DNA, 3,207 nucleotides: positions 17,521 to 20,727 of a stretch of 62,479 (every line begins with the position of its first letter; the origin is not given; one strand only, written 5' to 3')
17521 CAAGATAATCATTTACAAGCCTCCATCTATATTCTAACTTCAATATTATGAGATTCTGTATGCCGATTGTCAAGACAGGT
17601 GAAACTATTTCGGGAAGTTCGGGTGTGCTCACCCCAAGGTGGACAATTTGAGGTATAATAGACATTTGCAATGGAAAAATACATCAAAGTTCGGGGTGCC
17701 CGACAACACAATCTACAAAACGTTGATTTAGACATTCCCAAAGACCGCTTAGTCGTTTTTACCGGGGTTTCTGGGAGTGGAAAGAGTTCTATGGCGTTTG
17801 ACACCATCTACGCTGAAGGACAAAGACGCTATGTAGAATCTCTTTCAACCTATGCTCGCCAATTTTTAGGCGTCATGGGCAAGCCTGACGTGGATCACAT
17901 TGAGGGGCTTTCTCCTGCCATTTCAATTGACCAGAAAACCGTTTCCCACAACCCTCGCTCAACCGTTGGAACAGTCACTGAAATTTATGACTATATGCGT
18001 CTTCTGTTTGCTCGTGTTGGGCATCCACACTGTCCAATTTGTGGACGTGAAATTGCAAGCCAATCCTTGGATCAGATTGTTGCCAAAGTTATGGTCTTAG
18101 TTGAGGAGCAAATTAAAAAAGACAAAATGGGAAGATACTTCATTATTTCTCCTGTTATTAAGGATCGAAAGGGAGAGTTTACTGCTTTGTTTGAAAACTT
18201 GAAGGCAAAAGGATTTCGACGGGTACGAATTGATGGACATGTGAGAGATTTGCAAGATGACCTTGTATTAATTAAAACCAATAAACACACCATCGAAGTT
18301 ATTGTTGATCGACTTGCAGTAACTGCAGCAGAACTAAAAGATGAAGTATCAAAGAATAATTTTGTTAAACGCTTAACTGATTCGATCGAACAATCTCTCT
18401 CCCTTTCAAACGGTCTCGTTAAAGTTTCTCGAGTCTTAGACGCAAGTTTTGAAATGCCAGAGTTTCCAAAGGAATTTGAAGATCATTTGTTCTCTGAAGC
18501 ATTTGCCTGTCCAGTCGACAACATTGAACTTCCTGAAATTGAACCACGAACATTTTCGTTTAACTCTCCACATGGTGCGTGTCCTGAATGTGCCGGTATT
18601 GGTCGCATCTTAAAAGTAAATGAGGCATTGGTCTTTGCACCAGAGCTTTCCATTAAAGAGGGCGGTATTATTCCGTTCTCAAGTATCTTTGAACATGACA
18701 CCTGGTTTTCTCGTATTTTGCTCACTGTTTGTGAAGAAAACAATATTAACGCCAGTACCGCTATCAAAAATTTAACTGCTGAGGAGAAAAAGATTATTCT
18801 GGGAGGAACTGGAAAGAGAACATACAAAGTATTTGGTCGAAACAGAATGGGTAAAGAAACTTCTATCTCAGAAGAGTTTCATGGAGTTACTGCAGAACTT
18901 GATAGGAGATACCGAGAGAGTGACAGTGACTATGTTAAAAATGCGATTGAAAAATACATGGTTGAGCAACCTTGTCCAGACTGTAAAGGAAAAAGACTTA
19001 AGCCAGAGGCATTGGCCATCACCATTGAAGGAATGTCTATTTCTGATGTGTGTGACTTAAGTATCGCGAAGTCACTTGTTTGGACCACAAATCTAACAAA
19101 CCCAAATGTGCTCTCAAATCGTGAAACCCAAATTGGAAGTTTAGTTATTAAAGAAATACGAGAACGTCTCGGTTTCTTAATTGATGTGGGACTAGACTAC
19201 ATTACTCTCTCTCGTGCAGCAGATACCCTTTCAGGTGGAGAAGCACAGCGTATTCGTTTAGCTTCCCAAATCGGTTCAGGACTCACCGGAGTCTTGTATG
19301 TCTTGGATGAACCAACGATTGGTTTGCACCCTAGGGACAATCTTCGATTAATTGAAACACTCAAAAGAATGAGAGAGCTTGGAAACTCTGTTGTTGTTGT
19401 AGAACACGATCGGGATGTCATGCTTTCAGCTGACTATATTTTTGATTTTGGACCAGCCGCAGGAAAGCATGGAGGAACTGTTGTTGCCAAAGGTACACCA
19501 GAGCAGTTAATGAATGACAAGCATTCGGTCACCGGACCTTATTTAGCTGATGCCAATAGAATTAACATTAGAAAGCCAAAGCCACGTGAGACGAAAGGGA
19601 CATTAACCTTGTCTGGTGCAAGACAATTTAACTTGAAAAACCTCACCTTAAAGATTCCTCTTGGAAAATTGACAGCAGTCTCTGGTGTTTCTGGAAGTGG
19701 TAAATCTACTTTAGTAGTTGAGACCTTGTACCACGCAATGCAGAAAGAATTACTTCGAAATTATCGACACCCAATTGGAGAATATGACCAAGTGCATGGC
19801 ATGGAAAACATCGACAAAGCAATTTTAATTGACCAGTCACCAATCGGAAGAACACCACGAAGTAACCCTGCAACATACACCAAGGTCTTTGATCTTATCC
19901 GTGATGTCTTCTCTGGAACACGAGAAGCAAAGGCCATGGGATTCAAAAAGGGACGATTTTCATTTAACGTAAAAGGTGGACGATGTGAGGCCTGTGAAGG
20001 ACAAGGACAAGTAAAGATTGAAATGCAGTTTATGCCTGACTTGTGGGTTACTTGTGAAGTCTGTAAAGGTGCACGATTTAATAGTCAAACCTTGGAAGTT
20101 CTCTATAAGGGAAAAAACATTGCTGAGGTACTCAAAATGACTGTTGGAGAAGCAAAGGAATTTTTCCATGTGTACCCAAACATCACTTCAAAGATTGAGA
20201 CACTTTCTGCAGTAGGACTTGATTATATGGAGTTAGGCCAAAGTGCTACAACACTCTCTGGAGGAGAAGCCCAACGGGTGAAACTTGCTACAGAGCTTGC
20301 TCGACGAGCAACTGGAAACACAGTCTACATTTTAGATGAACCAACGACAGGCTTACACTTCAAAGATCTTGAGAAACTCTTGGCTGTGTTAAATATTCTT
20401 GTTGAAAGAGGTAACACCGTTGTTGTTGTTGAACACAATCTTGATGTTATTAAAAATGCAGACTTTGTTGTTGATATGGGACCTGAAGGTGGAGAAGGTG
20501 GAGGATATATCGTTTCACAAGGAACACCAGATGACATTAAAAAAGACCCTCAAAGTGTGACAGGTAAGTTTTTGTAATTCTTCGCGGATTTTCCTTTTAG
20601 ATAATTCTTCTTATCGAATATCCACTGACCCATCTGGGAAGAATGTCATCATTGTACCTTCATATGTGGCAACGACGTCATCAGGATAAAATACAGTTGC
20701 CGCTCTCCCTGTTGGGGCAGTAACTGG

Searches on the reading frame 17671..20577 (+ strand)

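Call 45: search_protein_families(library=pfam, proteins=[window:17671-20577:+], max_evalue=0.00001)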
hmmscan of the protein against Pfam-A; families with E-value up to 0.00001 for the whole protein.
window:17671-20577:+ (968 aa): 6 families
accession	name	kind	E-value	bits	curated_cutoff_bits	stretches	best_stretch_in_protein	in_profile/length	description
PF17760.6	UvrA_inter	-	1.6e-25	89.6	23.3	1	131-253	1-106/109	UvrA interaction domain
PF17755.6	UvrA_DNA-bind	-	1.8e-22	80.1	23.2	1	319-428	4-110/110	UvrA DNA-binding domain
PF00005.33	ABC_tran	-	6.6e-22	79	25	0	817-893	76-137/137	ABC transporter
PF02463.25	SMC_N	-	1.8e-08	34.5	40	0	853-936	135-211/220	RecF/RecN/SMC N terminal domain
PF13555.12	AAA_29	-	2.2e-06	27.7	27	0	660-682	17-39/61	P-loop containing region of AAA domain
PF00684.25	DnaJ_CXXCXGXG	-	7.7e-06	26.5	32.7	0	770-801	16-50/65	DnaJ central domain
